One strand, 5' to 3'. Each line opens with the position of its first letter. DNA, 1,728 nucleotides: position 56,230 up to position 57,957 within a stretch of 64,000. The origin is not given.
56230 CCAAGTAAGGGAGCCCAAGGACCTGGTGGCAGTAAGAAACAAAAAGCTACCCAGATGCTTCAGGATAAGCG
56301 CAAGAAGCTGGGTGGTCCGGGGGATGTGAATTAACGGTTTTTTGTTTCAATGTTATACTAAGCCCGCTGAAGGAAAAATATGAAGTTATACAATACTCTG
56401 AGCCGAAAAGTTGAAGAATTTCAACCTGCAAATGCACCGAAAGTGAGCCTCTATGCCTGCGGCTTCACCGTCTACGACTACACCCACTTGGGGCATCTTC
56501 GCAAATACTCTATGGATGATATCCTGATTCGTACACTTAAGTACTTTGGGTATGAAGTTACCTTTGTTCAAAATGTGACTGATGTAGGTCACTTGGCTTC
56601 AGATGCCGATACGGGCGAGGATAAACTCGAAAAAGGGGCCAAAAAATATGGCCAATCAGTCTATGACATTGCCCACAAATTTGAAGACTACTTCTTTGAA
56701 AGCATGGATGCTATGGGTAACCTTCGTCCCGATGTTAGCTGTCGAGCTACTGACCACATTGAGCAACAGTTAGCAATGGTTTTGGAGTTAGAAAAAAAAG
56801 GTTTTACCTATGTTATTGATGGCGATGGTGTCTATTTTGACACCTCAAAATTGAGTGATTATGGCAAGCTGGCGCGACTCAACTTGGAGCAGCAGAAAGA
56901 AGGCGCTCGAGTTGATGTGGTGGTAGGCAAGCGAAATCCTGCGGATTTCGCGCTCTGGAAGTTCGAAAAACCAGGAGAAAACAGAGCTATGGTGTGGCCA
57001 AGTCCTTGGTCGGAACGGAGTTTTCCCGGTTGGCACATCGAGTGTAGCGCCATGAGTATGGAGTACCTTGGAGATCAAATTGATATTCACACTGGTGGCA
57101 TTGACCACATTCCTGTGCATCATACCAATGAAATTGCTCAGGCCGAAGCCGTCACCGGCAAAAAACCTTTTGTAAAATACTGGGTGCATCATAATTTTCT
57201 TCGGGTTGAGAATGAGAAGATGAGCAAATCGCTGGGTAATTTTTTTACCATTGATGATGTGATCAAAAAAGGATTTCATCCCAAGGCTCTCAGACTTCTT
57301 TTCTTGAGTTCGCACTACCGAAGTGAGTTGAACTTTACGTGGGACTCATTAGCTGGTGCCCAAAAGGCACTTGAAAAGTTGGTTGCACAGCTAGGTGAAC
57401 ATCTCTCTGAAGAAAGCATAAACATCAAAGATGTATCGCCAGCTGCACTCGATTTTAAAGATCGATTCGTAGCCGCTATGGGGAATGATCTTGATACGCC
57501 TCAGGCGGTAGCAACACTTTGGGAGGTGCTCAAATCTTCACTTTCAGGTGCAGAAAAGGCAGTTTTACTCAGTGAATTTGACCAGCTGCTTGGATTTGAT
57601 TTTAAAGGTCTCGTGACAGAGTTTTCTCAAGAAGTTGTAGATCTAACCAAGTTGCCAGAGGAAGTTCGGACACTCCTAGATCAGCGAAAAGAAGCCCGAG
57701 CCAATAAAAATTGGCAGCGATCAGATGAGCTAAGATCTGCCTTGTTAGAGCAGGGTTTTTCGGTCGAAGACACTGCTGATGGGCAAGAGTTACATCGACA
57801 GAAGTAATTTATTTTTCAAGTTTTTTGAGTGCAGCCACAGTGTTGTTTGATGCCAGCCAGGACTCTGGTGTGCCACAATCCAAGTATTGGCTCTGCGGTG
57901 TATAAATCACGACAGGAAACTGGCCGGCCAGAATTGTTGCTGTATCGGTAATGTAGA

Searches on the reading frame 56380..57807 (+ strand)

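Call 109: search_protein_families(library=pfam, proteins=[window:56380-57807:+], max_evalue=0.00001)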
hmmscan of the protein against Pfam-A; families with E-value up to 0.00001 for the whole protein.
window:56380-57807:+ (475 aa): 5 families
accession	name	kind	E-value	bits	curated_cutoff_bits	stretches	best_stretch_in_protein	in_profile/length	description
PF01406.26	tRNA-synt_1e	-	1.1e-100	337.4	27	1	14-328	2-300/301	tRNA synthetases class I (C) catalytic domain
PF09334.17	tRNA-synt_1g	-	6.4e-12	45.4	20.1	1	260-340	307-385/391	tRNA synthetases class I (M)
PF00133.28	tRNA-synt_1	-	4.6e-10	39.3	22.7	1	235-319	330-413/414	tRNA synthetases class I (I, L, M and V)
PF23493.1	CysS_C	-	6.9e-09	36.1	23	1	424-470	3-49/51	Cysteinyl-tRNA ligase anticodon binding domain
PF01921.24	tRNA-synt_1f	-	5.7e-06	25.9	27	0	233-335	234-336/360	tRNA synthetases class I (K)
